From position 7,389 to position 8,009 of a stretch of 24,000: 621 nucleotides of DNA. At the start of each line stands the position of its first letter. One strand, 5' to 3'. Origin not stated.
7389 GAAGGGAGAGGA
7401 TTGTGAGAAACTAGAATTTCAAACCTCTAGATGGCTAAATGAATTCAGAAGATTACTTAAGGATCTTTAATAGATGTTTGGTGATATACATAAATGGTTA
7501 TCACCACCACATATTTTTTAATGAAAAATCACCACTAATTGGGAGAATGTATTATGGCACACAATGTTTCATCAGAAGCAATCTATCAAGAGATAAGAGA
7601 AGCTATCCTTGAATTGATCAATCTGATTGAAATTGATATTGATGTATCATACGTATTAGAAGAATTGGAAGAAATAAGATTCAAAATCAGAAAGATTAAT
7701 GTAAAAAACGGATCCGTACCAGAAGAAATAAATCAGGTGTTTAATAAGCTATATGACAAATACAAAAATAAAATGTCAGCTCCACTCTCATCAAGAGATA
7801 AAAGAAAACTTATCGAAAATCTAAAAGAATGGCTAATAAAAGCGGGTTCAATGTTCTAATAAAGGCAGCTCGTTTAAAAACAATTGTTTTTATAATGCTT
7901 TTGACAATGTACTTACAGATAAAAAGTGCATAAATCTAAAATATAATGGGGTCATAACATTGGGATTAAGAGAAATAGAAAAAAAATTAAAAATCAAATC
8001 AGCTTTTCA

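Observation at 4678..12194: Complete eukaryote-type ubiquitin + ESCRT-I/II/III + Vps4 supercluster in prokaryotic operon format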

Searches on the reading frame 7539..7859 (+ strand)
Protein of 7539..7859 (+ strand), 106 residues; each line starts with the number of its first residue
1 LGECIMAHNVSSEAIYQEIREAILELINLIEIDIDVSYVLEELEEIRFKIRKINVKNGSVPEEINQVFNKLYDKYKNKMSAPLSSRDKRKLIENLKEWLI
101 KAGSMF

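Call 3: search_protein_families(library=pfam, proteins=[window:7539-7859:+], max_evalue=1)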
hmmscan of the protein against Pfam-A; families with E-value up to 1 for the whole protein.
window:7539-7859:+ (106 aa): 3 families
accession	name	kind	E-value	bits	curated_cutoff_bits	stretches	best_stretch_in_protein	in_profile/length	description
PF14829.11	GPAT_N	-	0.0007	19.9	25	1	44-94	11-60/76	Glycerol-3-phosphate acyltransferase N-terminal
PF14165.11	YtzH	-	0.071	13.9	27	1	42-99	27-83/86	YtzH-like protein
PF12631.12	MnmE_helical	-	0.71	10.4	40.1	1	15-67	33-81/211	MnmE helical domain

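Call 18: find_homologous_proteins(query=window:7539-7859:+, max_evalue=0.01)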
Query window:7539-7859:+ (106 aa): 2 proteins with E <= 0.01 among 8 candidates.
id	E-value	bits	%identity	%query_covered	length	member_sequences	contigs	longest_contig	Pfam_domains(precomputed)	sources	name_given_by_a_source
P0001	1.4e-55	203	100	95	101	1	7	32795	-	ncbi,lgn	-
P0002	4.4e-49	183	90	95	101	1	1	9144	-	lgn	-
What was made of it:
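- Tried and rejected: The word-indexed homologue search found only 2 relatives of the orphan (call 18).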

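Call 21: find_encoding_contigs(protein=P0001, flank=10000, max_places=10)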
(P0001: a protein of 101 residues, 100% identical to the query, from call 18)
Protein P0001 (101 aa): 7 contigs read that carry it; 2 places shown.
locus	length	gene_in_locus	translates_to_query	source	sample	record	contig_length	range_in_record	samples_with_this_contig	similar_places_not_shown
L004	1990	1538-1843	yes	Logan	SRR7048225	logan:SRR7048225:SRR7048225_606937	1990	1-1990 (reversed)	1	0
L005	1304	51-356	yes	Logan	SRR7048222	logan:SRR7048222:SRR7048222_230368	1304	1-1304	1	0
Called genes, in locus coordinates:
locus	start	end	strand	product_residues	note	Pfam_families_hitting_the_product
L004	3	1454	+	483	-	?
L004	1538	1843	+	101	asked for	-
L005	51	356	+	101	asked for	-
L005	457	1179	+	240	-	PF04157:EAP30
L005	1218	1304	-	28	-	?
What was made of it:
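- Checked: The orphan ORF most likely starts at the ATG at 7554 (101 aa, as called in public assemblies, calls 18, 21), not the TTG at 7539.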

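Call 27: search_protein_representatives(protein=P0001)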
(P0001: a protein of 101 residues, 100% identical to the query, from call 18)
Query: 101 residues. Proteins with E-value up to 0.001 (for the whole library): 11; up to 1e-10: 6; up to 1e-30: 1. The best 11 are listed.
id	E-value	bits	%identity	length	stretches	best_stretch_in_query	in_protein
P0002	9.9e-50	182.6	90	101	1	1-101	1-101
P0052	1.1e-15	73.7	43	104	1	10-95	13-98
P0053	1.3e-15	73.5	42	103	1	9-101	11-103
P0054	1.6e-15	73.2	40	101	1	7-99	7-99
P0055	9.4e-15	70.8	35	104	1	8-100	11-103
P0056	4.9e-14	68.5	41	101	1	7-96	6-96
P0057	2.4e-08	50.3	37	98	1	13-88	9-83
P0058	6.5e-07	45.7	30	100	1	10-96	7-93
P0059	3.2e-06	43.5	28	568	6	51-92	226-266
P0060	2.9e-05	40.4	30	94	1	11-94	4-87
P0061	4.9e-05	39.7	42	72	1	6-62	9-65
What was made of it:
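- Tried and rejected: The exhaustive search found 11 (call 27).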

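Call 29: search_solved_structures(query=A1, max_evalue=10, show_alignments=2)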
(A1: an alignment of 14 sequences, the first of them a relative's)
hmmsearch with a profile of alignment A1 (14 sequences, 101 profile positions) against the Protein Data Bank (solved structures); distinct sequences matched with E-value up to 10: 14.
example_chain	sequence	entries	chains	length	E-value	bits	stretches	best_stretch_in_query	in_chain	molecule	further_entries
3e8t_A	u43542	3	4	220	0.038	17.4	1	40-97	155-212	Takeout-like protein 1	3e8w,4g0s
7jrq_A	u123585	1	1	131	0.23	14.9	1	32-72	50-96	MPP1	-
4u1d_C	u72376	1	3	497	0.23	14.9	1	7-45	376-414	Eukaryotic translation initiation factor 3 subunit A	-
6un9_A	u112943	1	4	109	0.24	14.8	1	38-92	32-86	Uncharacterized protein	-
4k51_A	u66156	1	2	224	0.25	14.8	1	7-45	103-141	Eukaryotic translation initiation factor 3 subunit A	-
9cte_A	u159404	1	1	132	0.28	14.6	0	32-53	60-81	De novo protein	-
6gsm_o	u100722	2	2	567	0.33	14.4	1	7-45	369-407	Eukaryotic translation initiation factor 3 subunit A,Eukaryotic translation initiation fac | Eukaryotic translation initiation factor 3 subunit A,eIF3a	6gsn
4u1c_A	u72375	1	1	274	0.35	14.3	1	7-45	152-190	Eukaryotic translation initiation factor 3 subunit A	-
3jap_o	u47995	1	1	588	0.36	14.3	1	7-45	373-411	eIF3a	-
5tgw_A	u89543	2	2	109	0.55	13.7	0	32-73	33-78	PS1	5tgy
4esj_A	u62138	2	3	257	0.76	13.2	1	19-66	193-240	Type-2 restriction enzyme DpnI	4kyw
3wz2_A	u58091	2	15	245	0.85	13.1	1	17-67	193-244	Uncharacterized protein | PbaA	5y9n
6z35_A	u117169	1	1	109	1.3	12.4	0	32-86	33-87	Maquette 2-1ip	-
5c8g_A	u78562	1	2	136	1.4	12.4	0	45-76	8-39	PP-BRD20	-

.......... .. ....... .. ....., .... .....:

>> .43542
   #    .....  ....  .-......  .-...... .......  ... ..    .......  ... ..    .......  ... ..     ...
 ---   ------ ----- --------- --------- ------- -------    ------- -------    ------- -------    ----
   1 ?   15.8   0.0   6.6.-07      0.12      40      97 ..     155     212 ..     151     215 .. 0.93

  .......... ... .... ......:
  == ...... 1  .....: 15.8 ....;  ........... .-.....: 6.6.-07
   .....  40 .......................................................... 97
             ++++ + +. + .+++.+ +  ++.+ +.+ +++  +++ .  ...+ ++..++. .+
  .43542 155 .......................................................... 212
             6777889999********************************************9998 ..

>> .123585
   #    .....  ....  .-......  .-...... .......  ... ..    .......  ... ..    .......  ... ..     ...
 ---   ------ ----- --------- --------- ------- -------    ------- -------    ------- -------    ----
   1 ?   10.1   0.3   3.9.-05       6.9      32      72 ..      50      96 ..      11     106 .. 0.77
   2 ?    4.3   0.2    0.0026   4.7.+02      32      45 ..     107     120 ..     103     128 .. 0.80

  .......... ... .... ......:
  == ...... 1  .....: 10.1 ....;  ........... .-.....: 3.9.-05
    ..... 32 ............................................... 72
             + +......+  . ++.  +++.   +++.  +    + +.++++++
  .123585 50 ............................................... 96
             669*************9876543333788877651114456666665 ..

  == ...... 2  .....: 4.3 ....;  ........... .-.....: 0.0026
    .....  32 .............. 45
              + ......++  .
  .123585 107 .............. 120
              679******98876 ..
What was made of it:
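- Tried and rejected: A PDB sequence-profile search with the orphan family gave only noise (call 29).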

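Call 43: predict_structure(alignment_id=A2)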
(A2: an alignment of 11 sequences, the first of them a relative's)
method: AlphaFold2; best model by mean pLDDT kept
length: 101 residues; sequences in the alignment: 11
mean_pLDDT: 87.6   pTM: 0.79
mean pLDDT of the five models: 87.6, 87.6, 87.3, 86.4, 86.2
residues with pLDDT >= 90: 70; 70-90: 19; 50-70: 8; < 50: 4
segments of 3 or more residues with pLDDT < 50: 1-4
pLDDT, mean of each block of 10 residues (from residue 1): 63 93 95 95 82 78 96 94 96 86 67
secondary structure, 60 per line:
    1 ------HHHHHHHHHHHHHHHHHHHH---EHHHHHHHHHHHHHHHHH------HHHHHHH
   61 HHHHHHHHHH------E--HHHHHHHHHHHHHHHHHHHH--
elements in order: H7-26 H31-47 H54-70 H80-99
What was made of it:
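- On Vps28 C-terminal domain (free-standing, asCOG cog.004115): AF2 pLDDT 87.6 (call 43).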

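Call 48: fold_search(model_id=the predicted structure, library=pdb)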
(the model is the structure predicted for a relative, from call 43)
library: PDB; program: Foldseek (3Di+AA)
matches with E <= 10: 289; with E <= 0.001: 0
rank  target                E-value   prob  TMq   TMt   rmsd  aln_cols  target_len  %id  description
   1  2j9w_A                5.4e-02  1.00  0.73  0.73   2.2        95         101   15  Structural insight into the ESCRT-I-II link and its role in MVB trafficking (released 2007-01-23)
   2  2j9w_B                8.1e-02  1.00  0.71  0.72   2.5        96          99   14  Structural insight into the ESCRT-I-II link and its role in MVB trafficking (released 2007-01-23)
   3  2kmf_MODEL_1_A        1.9e-01  0.98  0.64  0.57   3.7       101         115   14  Solution Structure of Psb27 from cyanobacterial photosystem II (released 2009-09-08)
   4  7t03_MODEL_1_A        2.8e-01  0.97  0.67  0.65   4.0       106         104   11  NMR structure of a designed cold unfolding four helix bundle (released 2022-03-02)
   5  1tqg                  3.8e-01  0.96  0.69  0.66   3.6       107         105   13  CheA phosphotransferase domain from Thermotoga maritima (released 2004-09-07)
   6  5x56_A                4.3e-01  0.80  0.52  0.51   4.3        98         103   17  Crystal structure of PSB27 from Arabidopsis thaliana (released 2017-12-27)
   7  8jj8                  6.9e-01  0.51  0.48  0.17   5.2        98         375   12  Cryo-EM structure of the beta2AR-mBRIL/1b3 Fab/Glue complex with a partial agonist (released 2023-09-06)
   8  2qla_A                7.3e-01  0.38  0.43  0.41   5.4       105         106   10  Crystal Structure of a 16-Helix Bundle Architecture Produced by the Zinc-Mediated Self Assembly of Four Cytochrome cb5 (released 2007-11-06)
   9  2g3k_A                7.8e-01  0.96  0.73  0.78   2.5        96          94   11  Crystal structure of the C-terminal domain of Vps28 (released 2006-06-27)
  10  1i5n_C                7.8e-01  0.69  0.57  0.48   4.8       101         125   16  Crystal structure of the P1 domain of CheA from Salmonella typhimurium (released 2001-07-11)
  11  9g9d_B                8.8e-01  0.38  0.43  0.36   4.8       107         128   15  CryoEM structure of Enterococcus italicus Csm-crRNA-CTR (4.3) complex (released 2025-02-05)
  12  6lea_A                9.3e-01  0.33  0.43  0.42   5.6       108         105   12  Structure of FliS chaperone in complex with flagellin and HP1076 (released 2020-05-13)
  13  3t6g_D                9.9e-01  0.75  0.64  0.50   7.0       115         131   12  Structure of the complex between NSP3 (SHEP1) and p130Cas (released 2011-11-23)
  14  3u3b_B                1.0e+00  0.92  0.76  0.75   3.1       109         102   14  Crystal Structure of Computationally Redesigned Four-Helix Bundle (released 2012-06-13)
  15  9h4c                  1.0e+00  0.30  0.46  0.44   4.9       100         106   13  Crystal structure of the diheme 4D2 (mutant T19D) with bound Fe(III) mesoporphyrin IX (released 2025-12-03)
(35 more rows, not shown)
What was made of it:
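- Tried and rejected: The fold search also put Vps28-CTD on top (call 48).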

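Call 51: search_protein_families(library=pfam, alignment_id=A1, max_evalue=10)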
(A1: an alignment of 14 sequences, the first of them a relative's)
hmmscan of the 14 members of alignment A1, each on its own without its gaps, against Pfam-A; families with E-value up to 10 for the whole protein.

A. member 1, P0001 (101 aa): 3 families
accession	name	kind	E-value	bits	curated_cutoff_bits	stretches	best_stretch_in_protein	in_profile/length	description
PF14829.11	GPAT_N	-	0.00062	20.1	25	1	39-89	11-60/76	Glycerol-3-phosphate acyltransferase N-terminal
PF14165.11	YtzH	-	0.068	14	27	1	50-94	39-83/86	YtzH-like protein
PF12631.12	MnmE_helical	-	0.54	10.8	40.1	1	10-62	33-81/211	MnmE helical domain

B. families by the number of members that match (of 14 scanned): 52 families (the first 25 are shown)
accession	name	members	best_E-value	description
PF14165.11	YtzH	5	1.2e-05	YtzH-like protein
PF12631.12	MnmE_helical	5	0.093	MnmE helical domain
PF12008.13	EcoR124_C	4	0.053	Type I restriction and modification enzyme - subunit R C terminal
PF14829.11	GPAT_N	2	0.00062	Glycerol-3-phosphate acyltransferase N-terminal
PF22445.1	Ssol_1539-like_2nd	2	0.0023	Ssol_1539-like, second domain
PF05635.17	23S_rRNA_IVP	2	0.0079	23S rRNA-intervening sequence protein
PF12297.13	EVC2_like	2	0.034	Ellis van Creveld protein 2 like protein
PF14992.11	TMCO5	1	0.0049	TMCO5 family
PF03938.19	OmpH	1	0.0051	Outer membrane protein (OmpH-like)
PF04344.18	CheZ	1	0.0059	Chemotaxis phosphatase, CheZ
PF05311.16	Baculo_PP31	1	0.0072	Baculovirus 33KDa late protein (PP31)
PF17316.7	Perilipin_2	1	0.01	Perilipin protein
PF06156.18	YabA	1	0.019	Initiation control protein YabA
PF11629.13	Mst1_SARAH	1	0.022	C terminal SARAH domain of Mst1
PF08429.16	PLU-1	1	0.026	PLU-1-like protein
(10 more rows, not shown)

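Call 55: search_protein_families(library=ncbifam, proteins=[window:7554-7859:+], max_evalue=0.1)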
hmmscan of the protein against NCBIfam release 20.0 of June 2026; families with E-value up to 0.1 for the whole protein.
window:7554-7859:+ (101 aa): 0 families

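Call 68: find_encoding_contigs(protein=P0058, flank=6000, max_places=2)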
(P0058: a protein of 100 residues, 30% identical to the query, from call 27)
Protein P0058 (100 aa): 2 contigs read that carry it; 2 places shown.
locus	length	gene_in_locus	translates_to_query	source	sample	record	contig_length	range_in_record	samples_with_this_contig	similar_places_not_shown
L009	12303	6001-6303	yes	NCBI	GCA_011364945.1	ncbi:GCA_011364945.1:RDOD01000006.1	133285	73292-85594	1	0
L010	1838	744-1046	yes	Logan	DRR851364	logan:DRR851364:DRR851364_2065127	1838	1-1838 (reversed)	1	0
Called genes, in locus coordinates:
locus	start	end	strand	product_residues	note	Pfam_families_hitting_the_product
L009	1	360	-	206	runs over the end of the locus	PF01047:MarR (faint)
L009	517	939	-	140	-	-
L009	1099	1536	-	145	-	-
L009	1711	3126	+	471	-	PF07690:MFS_1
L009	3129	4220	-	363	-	PF00005:ABC_tran, PF02463:SMC_N (weak), PF08352:oligo_HPY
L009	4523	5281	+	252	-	PF00179:UQ_con, PF05743:UEV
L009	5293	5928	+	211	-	PF03997:VPS28 (weak)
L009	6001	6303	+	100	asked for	-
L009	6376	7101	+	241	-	PF04157:EAP30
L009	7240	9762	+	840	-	PF02901:PFL-like, PF01228:Gly_radical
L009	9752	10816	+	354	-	PF13353:Fer4_12 (faint), PF04055:Radical_SAM, PF12837:Fer4_6 (faint), PF13237:Fer4_10 (weak), PF12838:Fer4_7, PF00037:Fer4 (weak)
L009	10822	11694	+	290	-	PF01243:PNPOx_N (faint)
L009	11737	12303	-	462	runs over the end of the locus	-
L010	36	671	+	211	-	PF03997:VPS28 (weak)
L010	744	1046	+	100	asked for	-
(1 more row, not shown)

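Call 69: find_encoding_contigs(protein=P0057, flank=6000, max_places=2)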
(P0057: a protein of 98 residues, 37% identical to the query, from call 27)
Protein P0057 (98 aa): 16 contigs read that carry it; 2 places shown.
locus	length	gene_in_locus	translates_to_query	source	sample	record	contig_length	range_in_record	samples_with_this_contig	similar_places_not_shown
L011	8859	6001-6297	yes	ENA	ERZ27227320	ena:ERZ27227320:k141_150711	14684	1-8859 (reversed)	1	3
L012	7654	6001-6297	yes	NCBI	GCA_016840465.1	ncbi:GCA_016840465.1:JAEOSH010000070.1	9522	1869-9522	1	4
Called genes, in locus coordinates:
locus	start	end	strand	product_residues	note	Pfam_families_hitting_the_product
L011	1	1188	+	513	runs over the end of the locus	-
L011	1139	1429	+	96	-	-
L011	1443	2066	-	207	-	PF05871:ESCRT-II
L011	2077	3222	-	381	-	PF04212:MIT, PF13173:AAA_14 (faint), PF05496:RuvB_N (weak), PF00004:AAA, PF07728:AAA_5 (weak), PF17862:AAA_lid_3, PF09336:Vps4_C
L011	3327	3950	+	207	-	-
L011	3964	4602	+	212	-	PF03357:Snf7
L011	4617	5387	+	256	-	PF00179:UQ_con, PF05743:UEV (weak), PF09454:Vps23_core (faint)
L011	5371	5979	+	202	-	PF03997:VPS28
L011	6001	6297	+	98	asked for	-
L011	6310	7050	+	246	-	PF04157:EAP30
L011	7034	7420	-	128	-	PF01984:dsDNA_bind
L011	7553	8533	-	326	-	-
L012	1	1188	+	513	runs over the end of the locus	-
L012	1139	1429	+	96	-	-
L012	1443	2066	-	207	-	PF05871:ESCRT-II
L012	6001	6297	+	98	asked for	-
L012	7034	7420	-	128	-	PF01984:dsDNA_bind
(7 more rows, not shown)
